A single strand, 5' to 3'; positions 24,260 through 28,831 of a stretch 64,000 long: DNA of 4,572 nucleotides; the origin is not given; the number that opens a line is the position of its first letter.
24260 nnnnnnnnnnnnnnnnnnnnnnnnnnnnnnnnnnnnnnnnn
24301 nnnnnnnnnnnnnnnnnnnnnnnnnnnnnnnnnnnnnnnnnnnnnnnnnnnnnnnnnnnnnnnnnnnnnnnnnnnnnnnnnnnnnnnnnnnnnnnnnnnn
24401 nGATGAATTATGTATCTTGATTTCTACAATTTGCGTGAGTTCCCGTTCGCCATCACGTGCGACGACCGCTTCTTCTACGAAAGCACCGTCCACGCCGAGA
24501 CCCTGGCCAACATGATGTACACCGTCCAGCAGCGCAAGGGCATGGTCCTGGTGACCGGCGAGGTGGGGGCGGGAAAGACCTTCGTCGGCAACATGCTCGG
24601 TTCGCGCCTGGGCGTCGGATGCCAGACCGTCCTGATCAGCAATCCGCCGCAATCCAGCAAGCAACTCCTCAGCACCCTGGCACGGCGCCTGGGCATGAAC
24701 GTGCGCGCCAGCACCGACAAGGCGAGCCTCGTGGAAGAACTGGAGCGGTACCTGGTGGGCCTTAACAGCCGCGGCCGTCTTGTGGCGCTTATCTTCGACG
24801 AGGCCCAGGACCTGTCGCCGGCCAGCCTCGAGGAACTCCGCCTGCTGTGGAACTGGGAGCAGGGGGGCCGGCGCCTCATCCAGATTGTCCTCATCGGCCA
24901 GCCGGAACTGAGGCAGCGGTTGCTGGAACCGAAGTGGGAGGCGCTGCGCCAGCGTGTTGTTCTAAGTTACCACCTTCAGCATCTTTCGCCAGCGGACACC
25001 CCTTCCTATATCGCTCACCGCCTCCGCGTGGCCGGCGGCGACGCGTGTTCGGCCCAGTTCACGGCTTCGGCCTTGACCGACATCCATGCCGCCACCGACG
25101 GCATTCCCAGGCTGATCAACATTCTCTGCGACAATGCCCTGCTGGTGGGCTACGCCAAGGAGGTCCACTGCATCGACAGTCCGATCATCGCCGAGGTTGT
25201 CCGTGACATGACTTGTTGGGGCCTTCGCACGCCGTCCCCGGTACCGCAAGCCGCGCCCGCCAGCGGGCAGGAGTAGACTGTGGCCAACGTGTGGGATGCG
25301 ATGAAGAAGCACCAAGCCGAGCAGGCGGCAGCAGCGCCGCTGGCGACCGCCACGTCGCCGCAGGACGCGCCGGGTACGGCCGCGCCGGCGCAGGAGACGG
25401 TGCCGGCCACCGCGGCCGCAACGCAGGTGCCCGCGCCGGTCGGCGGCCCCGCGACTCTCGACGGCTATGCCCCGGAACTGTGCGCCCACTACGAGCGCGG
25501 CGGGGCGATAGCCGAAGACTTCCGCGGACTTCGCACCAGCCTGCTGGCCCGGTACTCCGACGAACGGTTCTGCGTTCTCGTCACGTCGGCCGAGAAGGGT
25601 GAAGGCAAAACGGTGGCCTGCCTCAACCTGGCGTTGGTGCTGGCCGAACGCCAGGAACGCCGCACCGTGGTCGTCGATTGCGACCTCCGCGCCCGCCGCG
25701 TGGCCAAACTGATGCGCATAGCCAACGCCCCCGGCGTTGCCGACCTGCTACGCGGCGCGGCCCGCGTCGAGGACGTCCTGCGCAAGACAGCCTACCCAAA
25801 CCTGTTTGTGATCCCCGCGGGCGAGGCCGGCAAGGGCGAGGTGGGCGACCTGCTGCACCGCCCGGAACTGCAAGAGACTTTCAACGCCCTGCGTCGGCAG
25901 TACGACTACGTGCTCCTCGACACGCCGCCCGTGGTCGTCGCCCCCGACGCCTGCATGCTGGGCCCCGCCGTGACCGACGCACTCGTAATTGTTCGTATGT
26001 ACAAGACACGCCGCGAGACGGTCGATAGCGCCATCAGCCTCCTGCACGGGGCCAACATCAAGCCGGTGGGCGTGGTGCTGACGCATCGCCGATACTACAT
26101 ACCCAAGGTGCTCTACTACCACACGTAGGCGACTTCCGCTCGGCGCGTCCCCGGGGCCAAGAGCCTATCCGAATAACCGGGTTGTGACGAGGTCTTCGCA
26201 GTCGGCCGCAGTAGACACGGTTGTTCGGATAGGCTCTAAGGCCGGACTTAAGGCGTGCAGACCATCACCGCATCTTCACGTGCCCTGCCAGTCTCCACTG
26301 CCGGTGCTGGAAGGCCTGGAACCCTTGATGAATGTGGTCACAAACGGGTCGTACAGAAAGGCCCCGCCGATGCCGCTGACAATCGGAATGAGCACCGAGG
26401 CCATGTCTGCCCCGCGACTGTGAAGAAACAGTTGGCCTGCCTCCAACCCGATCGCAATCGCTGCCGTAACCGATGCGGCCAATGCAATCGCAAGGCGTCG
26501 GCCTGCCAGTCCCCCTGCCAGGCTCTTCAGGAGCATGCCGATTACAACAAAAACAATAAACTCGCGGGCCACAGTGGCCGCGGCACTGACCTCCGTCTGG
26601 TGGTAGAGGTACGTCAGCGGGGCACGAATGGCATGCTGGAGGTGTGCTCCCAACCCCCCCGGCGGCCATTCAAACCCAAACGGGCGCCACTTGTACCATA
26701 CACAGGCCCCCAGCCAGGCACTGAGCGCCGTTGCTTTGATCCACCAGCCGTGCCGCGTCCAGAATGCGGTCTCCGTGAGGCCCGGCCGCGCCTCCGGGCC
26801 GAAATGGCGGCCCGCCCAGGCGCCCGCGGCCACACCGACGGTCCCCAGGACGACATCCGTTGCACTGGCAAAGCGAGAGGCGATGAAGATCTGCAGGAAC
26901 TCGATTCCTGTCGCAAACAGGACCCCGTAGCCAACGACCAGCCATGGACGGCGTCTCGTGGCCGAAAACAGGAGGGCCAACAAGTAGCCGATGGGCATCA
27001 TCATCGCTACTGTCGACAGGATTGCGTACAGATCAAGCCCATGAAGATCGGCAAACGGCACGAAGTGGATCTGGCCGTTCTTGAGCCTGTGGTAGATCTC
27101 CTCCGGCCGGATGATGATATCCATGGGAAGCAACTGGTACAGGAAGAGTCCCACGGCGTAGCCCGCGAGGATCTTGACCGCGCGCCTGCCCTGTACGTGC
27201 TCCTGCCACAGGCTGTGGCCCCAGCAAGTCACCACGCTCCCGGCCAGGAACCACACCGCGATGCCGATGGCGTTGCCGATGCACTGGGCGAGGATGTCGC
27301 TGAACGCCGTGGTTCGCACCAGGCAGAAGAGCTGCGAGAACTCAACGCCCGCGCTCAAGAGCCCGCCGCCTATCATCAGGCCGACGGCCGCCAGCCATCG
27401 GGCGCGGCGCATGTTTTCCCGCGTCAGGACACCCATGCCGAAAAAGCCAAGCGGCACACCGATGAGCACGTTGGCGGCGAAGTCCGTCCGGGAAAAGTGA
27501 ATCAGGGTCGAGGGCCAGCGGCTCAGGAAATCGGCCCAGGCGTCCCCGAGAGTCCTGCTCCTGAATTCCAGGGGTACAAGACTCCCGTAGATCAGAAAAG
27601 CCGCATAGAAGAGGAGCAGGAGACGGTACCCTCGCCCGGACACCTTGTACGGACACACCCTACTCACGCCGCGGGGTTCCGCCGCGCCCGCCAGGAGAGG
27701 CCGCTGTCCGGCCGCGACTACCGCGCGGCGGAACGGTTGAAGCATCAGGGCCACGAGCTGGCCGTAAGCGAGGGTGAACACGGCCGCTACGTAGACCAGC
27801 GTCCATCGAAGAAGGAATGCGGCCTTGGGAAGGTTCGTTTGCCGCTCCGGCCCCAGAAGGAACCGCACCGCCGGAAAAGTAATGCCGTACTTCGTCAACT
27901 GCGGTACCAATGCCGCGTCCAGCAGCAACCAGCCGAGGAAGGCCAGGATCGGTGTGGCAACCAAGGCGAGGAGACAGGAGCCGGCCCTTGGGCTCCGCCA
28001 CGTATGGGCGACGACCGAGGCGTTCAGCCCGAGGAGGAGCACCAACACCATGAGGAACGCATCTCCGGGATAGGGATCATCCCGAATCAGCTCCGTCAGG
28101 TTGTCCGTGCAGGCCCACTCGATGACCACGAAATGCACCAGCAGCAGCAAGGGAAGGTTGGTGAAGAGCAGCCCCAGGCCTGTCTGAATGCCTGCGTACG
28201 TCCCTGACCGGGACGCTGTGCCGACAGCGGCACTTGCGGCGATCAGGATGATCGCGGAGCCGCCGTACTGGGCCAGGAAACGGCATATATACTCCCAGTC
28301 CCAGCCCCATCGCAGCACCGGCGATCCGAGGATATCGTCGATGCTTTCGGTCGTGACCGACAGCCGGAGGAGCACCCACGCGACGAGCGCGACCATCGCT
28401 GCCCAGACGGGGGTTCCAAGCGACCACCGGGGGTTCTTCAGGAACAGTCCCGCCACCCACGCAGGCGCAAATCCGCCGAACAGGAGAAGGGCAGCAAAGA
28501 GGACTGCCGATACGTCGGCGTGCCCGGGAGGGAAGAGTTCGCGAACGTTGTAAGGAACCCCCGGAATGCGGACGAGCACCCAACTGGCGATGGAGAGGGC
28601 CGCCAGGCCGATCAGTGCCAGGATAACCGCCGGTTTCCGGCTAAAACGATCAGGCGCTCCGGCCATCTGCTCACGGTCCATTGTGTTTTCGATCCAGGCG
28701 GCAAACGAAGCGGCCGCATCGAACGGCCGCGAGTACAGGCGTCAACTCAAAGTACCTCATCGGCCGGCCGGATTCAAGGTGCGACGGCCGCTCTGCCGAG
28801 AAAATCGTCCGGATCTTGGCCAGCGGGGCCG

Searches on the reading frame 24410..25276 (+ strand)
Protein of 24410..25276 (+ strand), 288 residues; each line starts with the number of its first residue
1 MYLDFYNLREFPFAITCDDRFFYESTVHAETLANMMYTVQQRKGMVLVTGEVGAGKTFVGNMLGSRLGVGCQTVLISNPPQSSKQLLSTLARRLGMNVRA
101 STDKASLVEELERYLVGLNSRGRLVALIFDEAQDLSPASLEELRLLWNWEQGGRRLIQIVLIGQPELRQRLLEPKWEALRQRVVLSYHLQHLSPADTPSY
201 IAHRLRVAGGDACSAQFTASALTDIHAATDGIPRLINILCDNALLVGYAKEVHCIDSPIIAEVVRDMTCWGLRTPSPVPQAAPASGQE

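Call 5: search_protein_families(library=ncbifam, proteins=[window:24410-25276:+], max_evalue=0.01)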
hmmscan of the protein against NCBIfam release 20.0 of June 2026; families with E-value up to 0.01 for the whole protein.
window:24410-25276:+ (288 aa): 3 families
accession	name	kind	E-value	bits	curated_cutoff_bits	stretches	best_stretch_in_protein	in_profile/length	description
TIGR03015.1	pepcterm_ATPase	hypoth_equivalog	4.7e-71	239.4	324.5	1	1-268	1-267/269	XrtA/PEP-CTERM system-associated ATPase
NF007755.0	PRK10436.1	equivalog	0.0041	15.8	617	1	28-58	204-234/465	type II secretion system protein GspE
NF041000.1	ATPase_ComGA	equivalog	0.0067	15.5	300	1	26-57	111-142/267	competence type IV pilus ATPase ComGA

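Call 6: search_protein_families(library=pfam, proteins=[window:24410-25276:+], max_evalue=0.01)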
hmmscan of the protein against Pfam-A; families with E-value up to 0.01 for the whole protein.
window:24410-25276:+ (288 aa): 6 families
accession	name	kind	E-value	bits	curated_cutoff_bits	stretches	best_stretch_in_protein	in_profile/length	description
PF13401.12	AAA_22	-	1e-26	94.2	27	1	41-171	3-130/130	AAA domain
PF13191.12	AAA_16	-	3.5e-09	37.8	32.6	1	30-148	10-157/167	AAA ATPase domain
PF09848.15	SLFN-g3_helicase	-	3.4e-05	23.7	24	1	44-136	2-92/354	Schlafen group 3, DNA/RNA helicase domain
PF14532.12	Sigma54_activ_2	-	0.0014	19.3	25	0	31-83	9-61/138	Sigma-54 interaction domain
PF00437.27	T2SSE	-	0.0071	15.5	24.9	0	28-58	127-157/370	Type II/IV secretion system protein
PF20720.3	nSTAND3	-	0.0075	16.4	27.2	0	39-78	13-53/155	Novel STAND NTPase 3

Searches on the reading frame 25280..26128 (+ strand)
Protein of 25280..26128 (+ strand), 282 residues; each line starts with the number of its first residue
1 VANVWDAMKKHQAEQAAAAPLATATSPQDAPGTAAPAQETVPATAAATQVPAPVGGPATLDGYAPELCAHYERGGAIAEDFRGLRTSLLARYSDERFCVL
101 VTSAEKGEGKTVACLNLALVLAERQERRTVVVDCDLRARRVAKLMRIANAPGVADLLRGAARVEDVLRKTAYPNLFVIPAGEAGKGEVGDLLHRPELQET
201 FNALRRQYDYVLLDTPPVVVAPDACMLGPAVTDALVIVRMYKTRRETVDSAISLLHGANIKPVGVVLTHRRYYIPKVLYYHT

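Call 5: search_protein_families(library=ncbifam, proteins=[window:25280-26128:+], max_evalue=0.01)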
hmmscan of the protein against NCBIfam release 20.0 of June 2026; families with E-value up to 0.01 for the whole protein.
window:25280-26128:+ (282 aa): 14 families
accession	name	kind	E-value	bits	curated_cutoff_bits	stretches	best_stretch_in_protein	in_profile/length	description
TIGR03018.1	pepcterm_TyrKin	hypoth_equivalog_domain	6.3e-36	123.7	230.65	1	75-261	9-202/207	XrtA-associated tyrosine autokinase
TIGR01007.1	eps_fam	subfamily_domain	3.4e-31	108.4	108.05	1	79-273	1-193/204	polysaccharide biosynthesis tyrosine autokinase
TIGR03029.1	EpsG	equivalog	2.1e-28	99.2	313.8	1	61-268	67-273/274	chain length determinant protein tyrosine kinase EpsG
NF008568.0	PRK11519.1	equivalog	5.5e-26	90.9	1068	1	78-267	507-695/720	tyrosine-protein kinase Wzc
NF007350.0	PRK09841.1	equivalog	4.2e-22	78.1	1248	1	77-267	511-700/726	tyrosine-protein kinase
TIGR01005.1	eps_transp_fam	subfamily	5.4e-17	61.2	411.7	1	77-268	526-716/754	exopolysaccharide transport protein family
TIGR01968.1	minD_bact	equivalog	7.4e-11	41.9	212.9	1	99-262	4-165/261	septum site-determining protein MinD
TIGR01969.1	minD_arch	subfamily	2.4e-08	33.5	201.75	1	99-227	3-128/251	cell division ATPase MinD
NF041546.1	ParA_partition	equivalog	1.8e-06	27.7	180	0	192-219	61-88/203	ParA family partition ATPase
NF008079.0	PRK10818.1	equivalog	2.2e-05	23.9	508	1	99-219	5-125/270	septum site-determining protein MinD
NF041283.1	PrgP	equivalog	7.2e-05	22.2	400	1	99-226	4-143/297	ParA superfamily DNA segregation protein PrgP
NF047398.1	AAA_KGGVGR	domain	0.00014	22.3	90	1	107-185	13-104/190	KGGVGR-motif variant AAA ATPase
NF041136.1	MrpORP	equivalog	0.0016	17.8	450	1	99-150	8-58/365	iron-sulfur cluster carrier protein MrpORP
NF053621.1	ATPseBagBMYCTU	equivalog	0.0091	15.1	521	0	94-149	9-62/371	ATPase BagB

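Call 6: search_protein_families(library=pfam, proteins=[window:25280-26128:+], max_evalue=0.01)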
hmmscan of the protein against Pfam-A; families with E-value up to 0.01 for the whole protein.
window:25280-26128:+ (282 aa): 5 families
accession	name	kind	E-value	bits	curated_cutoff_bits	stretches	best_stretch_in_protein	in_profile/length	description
PF13614.12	AAA_31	-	3.7e-11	43.7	27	1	106-219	11-129/177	AAA domain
PF01656.29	CbiA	-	1.5e-06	28.6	25.4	1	100-233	2-54/125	CobQ/CobB/MinD/ParA nucleotide binding domain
PF10609.15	ParA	-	1.2e-05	25.3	27.1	1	98-150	5-56/246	NUBPL iron-transfer P-loop NTPase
PF09140.17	MipZ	-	0.00021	21.2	20.7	1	99-216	2-108/262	ATPase MipZ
PF00142.24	Fer4_NifH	-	0.0012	18.9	25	1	107-215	10-123/271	4Fe-4S iron sulfur cluster binding proteins, NifH/frxC family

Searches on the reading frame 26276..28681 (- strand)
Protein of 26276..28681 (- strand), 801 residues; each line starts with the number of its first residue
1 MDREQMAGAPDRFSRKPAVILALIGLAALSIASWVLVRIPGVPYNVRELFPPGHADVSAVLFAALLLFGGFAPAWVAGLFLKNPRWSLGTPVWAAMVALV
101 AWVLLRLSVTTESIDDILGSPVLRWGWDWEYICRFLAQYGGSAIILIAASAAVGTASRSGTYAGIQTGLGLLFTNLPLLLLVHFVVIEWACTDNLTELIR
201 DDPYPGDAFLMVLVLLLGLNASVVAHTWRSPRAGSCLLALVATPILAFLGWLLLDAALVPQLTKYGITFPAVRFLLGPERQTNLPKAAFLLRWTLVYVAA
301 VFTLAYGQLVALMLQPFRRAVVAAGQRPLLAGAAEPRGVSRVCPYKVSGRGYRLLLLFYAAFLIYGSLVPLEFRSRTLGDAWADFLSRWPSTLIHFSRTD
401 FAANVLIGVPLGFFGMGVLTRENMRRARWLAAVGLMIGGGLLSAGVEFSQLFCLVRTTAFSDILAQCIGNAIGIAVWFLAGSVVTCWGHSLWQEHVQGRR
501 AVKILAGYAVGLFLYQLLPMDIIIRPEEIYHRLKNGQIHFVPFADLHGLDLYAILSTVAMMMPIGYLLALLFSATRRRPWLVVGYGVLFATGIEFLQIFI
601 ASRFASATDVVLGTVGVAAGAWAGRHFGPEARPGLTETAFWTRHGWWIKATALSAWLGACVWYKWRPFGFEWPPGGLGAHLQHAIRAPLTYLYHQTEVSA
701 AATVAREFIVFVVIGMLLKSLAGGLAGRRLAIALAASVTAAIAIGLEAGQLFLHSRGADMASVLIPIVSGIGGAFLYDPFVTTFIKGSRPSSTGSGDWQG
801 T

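Call 22: search_protein_families(library=ncbifam, proteins=[window:26276-28681:-], max_evalue=0.001)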
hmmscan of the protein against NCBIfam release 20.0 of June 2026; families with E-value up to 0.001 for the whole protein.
window:26276-28681:- (801 aa): 1 family
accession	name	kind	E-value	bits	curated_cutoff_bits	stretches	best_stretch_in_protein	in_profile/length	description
NF037970.1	vanZ_1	subfamily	1.3e-08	35.4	20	0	575-616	67-108/109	VanZ family protein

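Call 59: search_protein_families(library=pfam, proteins=[window:26276-28681:-], max_evalue=0.0001)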
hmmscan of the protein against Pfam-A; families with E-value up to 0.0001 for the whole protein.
window:26276-28681:- (801 aa): 1 family
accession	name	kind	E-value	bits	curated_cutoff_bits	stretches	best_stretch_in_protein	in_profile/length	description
PF04892.17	VanZ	-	1.3e-28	100.6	30.1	2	531-623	27-121/126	VanZ like family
